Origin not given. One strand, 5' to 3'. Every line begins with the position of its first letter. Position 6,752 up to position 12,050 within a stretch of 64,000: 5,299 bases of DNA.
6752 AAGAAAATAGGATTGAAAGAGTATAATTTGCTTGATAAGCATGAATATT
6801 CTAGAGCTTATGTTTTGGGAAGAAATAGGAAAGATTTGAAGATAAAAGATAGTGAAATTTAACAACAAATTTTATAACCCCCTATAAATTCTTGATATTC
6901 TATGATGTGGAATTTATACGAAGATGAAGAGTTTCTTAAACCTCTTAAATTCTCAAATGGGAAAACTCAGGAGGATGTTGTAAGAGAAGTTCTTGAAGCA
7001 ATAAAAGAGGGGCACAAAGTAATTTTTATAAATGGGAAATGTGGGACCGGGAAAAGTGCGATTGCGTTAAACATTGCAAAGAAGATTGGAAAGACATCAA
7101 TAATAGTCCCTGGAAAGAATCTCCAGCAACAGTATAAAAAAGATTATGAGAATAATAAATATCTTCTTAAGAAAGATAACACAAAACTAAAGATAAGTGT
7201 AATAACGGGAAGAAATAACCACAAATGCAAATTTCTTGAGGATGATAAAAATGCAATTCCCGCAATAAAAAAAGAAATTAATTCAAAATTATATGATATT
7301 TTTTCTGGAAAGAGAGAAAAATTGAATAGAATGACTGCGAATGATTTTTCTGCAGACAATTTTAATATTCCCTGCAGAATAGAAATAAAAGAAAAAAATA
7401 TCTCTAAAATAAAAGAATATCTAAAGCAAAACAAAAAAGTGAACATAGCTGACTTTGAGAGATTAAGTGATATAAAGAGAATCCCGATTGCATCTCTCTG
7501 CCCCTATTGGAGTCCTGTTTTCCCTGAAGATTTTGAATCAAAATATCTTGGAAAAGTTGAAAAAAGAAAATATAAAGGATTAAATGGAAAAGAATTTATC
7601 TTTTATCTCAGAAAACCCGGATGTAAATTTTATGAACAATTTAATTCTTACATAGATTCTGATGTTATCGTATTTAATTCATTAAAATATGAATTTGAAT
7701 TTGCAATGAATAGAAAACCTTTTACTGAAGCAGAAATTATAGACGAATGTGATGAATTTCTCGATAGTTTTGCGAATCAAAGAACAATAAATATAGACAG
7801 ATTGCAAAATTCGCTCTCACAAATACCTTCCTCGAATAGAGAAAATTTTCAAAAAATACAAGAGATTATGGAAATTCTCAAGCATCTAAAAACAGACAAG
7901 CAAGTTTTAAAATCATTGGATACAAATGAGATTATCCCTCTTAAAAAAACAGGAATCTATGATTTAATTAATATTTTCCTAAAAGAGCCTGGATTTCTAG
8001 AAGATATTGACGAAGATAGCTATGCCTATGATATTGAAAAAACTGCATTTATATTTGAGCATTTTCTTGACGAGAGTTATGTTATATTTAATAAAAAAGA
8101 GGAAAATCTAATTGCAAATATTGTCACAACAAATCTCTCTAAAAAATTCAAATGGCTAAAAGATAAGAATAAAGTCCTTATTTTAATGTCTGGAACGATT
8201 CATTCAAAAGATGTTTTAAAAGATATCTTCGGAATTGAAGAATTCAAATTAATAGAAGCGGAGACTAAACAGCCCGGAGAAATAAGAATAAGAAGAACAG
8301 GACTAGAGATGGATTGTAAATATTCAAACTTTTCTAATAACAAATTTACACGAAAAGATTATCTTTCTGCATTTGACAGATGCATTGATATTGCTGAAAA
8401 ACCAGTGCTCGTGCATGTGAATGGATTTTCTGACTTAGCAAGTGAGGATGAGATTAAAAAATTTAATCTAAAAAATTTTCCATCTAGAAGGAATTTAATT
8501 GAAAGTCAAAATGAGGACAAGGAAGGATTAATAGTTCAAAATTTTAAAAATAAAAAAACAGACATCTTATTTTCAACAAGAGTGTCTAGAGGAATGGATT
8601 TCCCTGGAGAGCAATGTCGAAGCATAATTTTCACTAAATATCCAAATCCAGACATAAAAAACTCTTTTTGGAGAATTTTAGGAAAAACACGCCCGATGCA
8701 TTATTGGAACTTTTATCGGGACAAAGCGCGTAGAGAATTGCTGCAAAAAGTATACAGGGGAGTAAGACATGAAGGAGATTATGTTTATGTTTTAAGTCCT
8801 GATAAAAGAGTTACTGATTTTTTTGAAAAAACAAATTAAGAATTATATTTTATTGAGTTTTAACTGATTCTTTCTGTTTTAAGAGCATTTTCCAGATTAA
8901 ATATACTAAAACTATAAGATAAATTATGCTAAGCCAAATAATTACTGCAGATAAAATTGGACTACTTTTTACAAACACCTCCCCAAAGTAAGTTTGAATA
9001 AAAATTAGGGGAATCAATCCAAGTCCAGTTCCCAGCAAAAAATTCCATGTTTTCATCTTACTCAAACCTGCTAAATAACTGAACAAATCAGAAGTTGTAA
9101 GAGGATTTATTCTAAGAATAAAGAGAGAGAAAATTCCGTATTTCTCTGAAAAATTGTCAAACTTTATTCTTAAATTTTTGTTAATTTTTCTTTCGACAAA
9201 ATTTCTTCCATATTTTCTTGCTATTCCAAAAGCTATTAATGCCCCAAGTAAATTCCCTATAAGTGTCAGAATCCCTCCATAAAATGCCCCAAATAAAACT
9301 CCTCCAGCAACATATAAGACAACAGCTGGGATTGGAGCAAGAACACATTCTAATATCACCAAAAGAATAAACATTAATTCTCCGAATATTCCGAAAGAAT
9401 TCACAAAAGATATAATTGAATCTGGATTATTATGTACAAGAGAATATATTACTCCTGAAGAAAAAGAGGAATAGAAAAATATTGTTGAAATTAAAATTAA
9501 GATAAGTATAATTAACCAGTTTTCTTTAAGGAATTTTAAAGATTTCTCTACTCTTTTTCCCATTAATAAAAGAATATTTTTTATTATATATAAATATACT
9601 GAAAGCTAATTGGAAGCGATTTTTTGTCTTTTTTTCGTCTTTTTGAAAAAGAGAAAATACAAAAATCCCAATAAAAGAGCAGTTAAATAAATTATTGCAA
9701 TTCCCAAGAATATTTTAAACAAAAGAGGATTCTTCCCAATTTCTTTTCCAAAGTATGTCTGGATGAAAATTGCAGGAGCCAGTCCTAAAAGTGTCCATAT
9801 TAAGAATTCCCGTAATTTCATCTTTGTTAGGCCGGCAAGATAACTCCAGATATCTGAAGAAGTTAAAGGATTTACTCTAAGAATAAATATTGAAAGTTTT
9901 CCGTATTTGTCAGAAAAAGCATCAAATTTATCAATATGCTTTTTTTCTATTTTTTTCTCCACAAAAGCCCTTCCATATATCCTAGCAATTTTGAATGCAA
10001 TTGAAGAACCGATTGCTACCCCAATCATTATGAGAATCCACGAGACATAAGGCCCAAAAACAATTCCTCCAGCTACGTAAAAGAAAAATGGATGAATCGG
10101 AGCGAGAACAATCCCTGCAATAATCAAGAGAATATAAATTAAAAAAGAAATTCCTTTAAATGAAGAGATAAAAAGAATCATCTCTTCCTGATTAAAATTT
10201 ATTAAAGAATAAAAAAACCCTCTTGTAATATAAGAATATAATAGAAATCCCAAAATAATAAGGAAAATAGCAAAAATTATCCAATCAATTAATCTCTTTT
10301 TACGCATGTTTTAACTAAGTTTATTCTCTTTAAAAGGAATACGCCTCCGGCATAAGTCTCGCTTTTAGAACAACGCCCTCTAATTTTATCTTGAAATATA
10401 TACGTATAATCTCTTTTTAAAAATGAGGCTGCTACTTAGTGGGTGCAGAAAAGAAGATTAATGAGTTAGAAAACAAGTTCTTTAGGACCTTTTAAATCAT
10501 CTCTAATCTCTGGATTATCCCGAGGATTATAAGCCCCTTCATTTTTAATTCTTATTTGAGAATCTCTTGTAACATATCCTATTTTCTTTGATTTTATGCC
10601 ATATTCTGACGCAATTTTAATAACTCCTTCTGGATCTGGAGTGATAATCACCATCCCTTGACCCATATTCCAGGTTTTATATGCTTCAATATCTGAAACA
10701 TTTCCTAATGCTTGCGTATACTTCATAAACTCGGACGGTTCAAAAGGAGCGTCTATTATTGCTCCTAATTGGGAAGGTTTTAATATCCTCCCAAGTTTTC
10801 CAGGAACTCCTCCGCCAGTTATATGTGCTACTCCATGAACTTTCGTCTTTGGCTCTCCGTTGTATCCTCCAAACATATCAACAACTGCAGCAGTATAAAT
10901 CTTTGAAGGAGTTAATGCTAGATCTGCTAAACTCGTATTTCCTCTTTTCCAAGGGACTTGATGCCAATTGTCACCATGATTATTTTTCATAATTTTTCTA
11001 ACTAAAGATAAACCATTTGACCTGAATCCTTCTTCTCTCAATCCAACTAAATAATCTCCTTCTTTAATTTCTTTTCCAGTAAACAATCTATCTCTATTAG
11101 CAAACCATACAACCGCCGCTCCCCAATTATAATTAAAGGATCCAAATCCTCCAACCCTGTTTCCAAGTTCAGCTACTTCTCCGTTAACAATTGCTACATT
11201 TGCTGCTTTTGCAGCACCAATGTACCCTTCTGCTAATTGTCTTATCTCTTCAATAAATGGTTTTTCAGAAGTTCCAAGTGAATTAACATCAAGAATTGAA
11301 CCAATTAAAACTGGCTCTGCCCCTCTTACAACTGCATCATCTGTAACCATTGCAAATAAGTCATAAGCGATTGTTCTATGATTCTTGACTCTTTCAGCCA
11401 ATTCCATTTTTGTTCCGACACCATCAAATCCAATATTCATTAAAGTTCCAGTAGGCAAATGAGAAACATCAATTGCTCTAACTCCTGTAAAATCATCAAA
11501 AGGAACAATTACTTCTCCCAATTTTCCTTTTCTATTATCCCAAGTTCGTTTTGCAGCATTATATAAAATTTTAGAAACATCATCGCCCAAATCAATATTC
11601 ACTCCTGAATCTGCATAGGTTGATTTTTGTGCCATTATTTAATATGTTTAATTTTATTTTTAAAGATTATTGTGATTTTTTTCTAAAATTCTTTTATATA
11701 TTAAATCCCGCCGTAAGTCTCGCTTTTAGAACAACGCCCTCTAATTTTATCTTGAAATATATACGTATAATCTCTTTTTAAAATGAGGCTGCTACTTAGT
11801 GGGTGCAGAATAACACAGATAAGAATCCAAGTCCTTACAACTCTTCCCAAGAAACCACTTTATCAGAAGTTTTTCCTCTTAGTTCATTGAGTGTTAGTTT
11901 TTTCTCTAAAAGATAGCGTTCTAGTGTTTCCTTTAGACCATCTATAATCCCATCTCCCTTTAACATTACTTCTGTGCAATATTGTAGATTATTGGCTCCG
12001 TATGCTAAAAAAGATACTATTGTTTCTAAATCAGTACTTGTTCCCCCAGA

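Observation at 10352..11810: Near-identical roughly 100-nt direct repeats bracketing the purM-like gene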

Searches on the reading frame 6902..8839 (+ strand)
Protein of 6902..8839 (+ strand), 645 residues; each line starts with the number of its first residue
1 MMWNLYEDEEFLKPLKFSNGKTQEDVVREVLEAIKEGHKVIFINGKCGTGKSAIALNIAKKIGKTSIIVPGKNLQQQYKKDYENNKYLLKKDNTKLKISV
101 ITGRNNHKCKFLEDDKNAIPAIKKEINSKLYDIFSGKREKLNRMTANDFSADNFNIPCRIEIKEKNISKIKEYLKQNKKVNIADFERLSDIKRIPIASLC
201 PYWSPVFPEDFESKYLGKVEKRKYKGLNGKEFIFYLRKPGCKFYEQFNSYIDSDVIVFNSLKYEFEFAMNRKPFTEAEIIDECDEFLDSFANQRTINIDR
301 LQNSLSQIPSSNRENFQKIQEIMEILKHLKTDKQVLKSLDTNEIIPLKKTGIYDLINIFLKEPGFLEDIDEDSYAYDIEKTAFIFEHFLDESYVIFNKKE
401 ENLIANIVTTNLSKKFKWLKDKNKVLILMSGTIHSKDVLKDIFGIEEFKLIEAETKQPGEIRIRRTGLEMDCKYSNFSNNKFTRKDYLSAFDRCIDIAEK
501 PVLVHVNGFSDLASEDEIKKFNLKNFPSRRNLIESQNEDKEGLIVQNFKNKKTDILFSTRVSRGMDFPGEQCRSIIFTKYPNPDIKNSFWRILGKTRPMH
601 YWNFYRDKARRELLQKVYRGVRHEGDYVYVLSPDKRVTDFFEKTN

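Call 11: search_protein_families(library=pfam, proteins=[window:6902-8839:+])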
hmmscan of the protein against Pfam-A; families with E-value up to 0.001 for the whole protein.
window:6902-8839:+ (645 aa): 5 families
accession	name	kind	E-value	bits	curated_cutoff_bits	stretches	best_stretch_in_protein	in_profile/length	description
PF13307.12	Helicase_C_2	-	8.4e-14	52.4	25.3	1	502-638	12-155/170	Helicase C-terminal domain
PF04851.21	ResIII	-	3.1e-08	34.1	22.5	1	21-122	6-96/164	Type III restriction enzyme, res subunit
PF00270.35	DEAD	-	2.5e-05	24.5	26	0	28-107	5-85/167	DEAD/DEAH box helicase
PF09848.15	SLFN-g3_helicase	-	0.00012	21.9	24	1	39-96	2-66/354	Schlafen group 3, DNA/RNA helicase domain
PF06068.19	TIP49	-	0.00014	21.7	23.8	1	26-65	38-77/347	TIP49 P-loop domain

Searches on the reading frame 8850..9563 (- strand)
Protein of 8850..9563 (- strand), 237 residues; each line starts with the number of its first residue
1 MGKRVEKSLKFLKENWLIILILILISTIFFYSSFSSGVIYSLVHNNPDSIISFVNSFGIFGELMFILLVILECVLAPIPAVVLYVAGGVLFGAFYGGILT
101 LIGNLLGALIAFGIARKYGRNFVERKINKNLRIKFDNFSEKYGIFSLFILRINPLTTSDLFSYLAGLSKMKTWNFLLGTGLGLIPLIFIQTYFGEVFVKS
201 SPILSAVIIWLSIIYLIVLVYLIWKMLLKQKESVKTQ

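Call 11: search_protein_families(library=pfam, proteins=[window:8850-9563:-])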
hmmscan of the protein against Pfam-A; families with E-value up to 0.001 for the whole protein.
window:8850-9563:- (237 aa): 1 family
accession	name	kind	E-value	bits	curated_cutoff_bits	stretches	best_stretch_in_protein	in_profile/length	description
PF09335.16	VTT_dom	-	3.2e-26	92.7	33.9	1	78-195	1-122/123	VTT domain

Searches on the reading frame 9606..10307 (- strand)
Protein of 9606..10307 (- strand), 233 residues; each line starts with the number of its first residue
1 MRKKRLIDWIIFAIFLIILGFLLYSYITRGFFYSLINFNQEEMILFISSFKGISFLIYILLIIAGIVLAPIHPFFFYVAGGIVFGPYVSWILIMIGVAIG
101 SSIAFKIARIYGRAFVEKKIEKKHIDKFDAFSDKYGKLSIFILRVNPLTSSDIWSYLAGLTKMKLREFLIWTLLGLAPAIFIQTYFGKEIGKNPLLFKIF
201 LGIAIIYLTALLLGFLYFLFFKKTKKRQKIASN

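Call 11: search_protein_families(library=pfam, proteins=[window:9606-10307:-])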
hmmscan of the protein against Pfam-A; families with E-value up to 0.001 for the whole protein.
window:9606-10307:- (233 aa): 1 family
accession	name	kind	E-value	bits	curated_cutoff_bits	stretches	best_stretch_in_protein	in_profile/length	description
PF09335.16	VTT_dom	-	5.9e-26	91.8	33.9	1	75-188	5-122/123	VTT domain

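Call 15: search_protein_families(library=ncbifam, proteins=[window:9606-10307:-])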
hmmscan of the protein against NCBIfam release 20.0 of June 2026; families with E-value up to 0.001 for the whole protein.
window:9606-10307:- (233 aa): 1 family
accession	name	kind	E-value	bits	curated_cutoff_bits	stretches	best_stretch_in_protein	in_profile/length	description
NF052604.1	UndecprPTUtpABac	equivalog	2.3e-11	44.1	250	1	51-227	18-196/198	undecaprenyl phosphate transporter UptA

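Call 17: find_encoding_contigs(protein=window:9606-10307:-, flank=10000, max_places=10)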
Protein window:9606-10307:- (233 aa): no gene with exactly this product is on record in the collection.

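Call 61: find_homologous_proteins(query=window:9606-10307:-, max_evalue=1e-40)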
Query window:9606-10307:- (233 aa): 60 proteins with E <= 1e-40 among 2372 candidates.
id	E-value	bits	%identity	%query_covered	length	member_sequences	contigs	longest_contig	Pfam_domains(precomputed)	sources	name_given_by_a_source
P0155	1.8e-140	484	100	100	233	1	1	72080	PF09335.17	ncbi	ncbi:MAG: VTT domain-containing protein [Candidatus Diapherotrites archaeon]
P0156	5.8e-108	378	77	98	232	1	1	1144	PF09335.17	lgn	-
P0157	3.3e-104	366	77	90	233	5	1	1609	PF09335.17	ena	-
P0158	1.3e-102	361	73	100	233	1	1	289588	PF09335.17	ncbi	-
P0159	1.9e-96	340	71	96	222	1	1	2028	PF09335.17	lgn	-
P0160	2.2e-96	340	73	97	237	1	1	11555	PF09335.17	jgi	jgi:uncharacterized membrane protein YdjX (TVP38/TMEM64 family)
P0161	5.6e-96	339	71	97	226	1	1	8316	PF09335.17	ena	-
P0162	1.6e-95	337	70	97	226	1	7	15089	PF09335.17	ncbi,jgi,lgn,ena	-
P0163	5.2e-95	336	69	97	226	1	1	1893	PF09335.17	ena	-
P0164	6.0e-95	336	69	97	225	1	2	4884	PF09335.17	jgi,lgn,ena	jgi:uncharacterized membrane protein YdjX (TVP38/TMEM64 family)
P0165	1.9e-94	334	73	91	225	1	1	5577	PF09335.17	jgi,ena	-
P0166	2.0e-94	334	72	97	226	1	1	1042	PF09335.17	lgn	-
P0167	7.1e-94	332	71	97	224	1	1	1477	PF09335.17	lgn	-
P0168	9.4e-94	332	69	91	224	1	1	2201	PF09335.17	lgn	-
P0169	4.1e-93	330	69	97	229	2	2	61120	PF09335.17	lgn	-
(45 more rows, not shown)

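Call 62: find_encoding_contigs(protein=P0158, flank=6000, max_places=2)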
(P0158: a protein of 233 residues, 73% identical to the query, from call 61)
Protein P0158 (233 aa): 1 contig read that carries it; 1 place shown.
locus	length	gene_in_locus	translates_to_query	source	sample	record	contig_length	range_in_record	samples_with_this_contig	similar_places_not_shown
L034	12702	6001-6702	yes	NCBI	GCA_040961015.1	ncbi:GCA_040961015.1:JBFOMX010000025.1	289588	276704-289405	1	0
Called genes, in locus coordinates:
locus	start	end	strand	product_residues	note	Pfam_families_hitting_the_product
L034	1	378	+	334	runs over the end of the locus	PF14397:ATPgrasp_ST (faint), PF02655:ATP-grasp_3 (weak), PF07478:Dala_Dala_lig_C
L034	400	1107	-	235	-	-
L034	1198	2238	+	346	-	PF01594:AI-2E_transport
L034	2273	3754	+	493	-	PF02885:Glycos_trans_3N, PF00591:Glycos_transf_3 (weak), PF07831:PYNP_C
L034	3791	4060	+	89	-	-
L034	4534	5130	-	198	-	-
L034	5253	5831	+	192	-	PF13302:Acetyltransf_3, PF00583:Acetyltransf_1, PF13420:Acetyltransf_4 (weak)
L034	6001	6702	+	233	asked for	PF09335:VTT_dom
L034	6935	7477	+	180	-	PF09335:VTT_dom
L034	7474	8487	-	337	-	PF04055:Radical_SAM, PF08608:Wyosine_form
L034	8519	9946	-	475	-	PF02163:Peptidase_M50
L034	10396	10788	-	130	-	PF21485:IF5A-like_N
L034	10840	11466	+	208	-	PF00254:FKBP_C (weak), PF22199:FKBP26_IF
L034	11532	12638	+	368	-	PF00091:Tubulin, PF12327:FtsZ_C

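Call 63: find_encoding_contigs(protein=P0160, flank=6000, max_places=2)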
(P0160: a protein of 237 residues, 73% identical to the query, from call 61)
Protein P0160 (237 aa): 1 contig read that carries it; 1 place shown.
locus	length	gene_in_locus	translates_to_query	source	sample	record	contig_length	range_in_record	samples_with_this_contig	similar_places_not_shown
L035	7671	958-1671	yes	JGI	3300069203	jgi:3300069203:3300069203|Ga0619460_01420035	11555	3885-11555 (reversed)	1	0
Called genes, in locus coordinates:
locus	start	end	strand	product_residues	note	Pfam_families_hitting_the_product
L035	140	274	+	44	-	-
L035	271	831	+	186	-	PF13302:Acetyltransf_3, PF00583:Acetyltransf_1, PF13420:Acetyltransf_4 (weak)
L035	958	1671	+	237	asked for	PF09335:VTT_dom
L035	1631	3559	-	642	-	PF04851:ResIII, PF06068:TIP49 (weak), PF00270:DEAD (faint), PF13307:Helicase_C_2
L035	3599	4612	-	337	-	PF04055:Radical_SAM, PF08608:Wyosine_form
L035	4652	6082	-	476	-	PF02163:Peptidase_M50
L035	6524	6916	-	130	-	PF21485:IF5A-like_N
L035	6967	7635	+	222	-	PF00254:FKBP_C, PF22199:FKBP26_IF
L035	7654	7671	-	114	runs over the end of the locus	-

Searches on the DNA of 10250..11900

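Call 7: search_rna_families(source=window, start=10250, end=11900, threshold=evalue, max_evalue=10, show_alignments=6)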
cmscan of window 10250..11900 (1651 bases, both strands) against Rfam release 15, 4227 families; matches with E-value up to 10: 4.
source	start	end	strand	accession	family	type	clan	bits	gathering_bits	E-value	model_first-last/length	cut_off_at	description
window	10766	10833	-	RF03149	RAGATH-12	Gene; sRNA;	-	21.1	75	0.21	1-78/78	no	RAGATH-12 RNA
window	11769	11842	+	RF02310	TtnuHACA2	Gene; snRNA; snoRNA; HACA-box;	-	19.4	100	6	1-121/121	no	Tetrahymena snoRNA TtnuHACA2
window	10764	10844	-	RF03140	S4-Clostridia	Cis-reg; leader;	CL00119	18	37.5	0.6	1-55/55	no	S4-Clostridia ribosomal protein leader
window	10486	10543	-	RF02475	GlsR6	Gene; snRNA; snoRNA; CD-box;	-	15.1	75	1.7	1-59/59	no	Small nucleolar RNA GlsR6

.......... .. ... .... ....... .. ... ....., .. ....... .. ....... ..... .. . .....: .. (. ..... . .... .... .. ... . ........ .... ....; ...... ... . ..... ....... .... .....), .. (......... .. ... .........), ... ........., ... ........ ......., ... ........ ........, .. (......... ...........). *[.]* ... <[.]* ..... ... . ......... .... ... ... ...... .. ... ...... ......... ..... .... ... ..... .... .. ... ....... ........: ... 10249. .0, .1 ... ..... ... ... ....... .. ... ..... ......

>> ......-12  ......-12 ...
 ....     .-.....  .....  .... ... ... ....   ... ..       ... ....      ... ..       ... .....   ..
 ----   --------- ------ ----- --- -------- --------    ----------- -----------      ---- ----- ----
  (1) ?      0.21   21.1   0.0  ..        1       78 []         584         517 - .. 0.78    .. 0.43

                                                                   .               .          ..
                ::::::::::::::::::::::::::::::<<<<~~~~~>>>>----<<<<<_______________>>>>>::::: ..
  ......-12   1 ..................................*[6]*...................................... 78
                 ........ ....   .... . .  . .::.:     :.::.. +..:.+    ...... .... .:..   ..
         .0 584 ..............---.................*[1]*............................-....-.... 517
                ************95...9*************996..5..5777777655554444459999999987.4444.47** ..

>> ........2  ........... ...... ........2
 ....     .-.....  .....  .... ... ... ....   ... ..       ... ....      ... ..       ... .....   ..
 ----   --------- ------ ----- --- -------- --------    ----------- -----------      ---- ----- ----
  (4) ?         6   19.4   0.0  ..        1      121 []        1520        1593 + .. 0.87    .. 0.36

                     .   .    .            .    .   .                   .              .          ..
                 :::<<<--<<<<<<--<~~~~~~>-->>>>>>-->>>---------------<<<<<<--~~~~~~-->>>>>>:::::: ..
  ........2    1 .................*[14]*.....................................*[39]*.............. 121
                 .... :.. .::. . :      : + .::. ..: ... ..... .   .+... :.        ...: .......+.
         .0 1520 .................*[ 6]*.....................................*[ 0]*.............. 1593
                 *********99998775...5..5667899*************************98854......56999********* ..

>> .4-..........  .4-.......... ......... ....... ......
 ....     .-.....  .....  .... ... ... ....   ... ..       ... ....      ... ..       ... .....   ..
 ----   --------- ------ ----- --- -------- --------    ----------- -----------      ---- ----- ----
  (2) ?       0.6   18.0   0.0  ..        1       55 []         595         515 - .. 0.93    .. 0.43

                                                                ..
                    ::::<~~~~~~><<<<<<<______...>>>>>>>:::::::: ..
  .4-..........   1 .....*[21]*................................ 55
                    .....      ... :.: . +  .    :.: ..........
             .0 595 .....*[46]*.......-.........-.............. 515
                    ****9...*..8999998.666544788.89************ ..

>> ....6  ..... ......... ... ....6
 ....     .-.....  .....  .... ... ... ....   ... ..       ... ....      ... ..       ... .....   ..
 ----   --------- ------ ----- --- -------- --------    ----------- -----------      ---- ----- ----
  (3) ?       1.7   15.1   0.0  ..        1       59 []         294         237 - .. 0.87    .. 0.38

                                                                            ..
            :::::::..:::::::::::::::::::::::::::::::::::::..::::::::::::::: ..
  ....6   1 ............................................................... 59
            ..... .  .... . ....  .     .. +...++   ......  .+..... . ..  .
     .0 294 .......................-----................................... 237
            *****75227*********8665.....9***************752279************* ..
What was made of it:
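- On Rfam-described RNA families (riboswitches, leaders, sRNAs): An E<=10 scan of 10250-11900 gives only chance hits outside or at the edge of the repeat (call 7).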
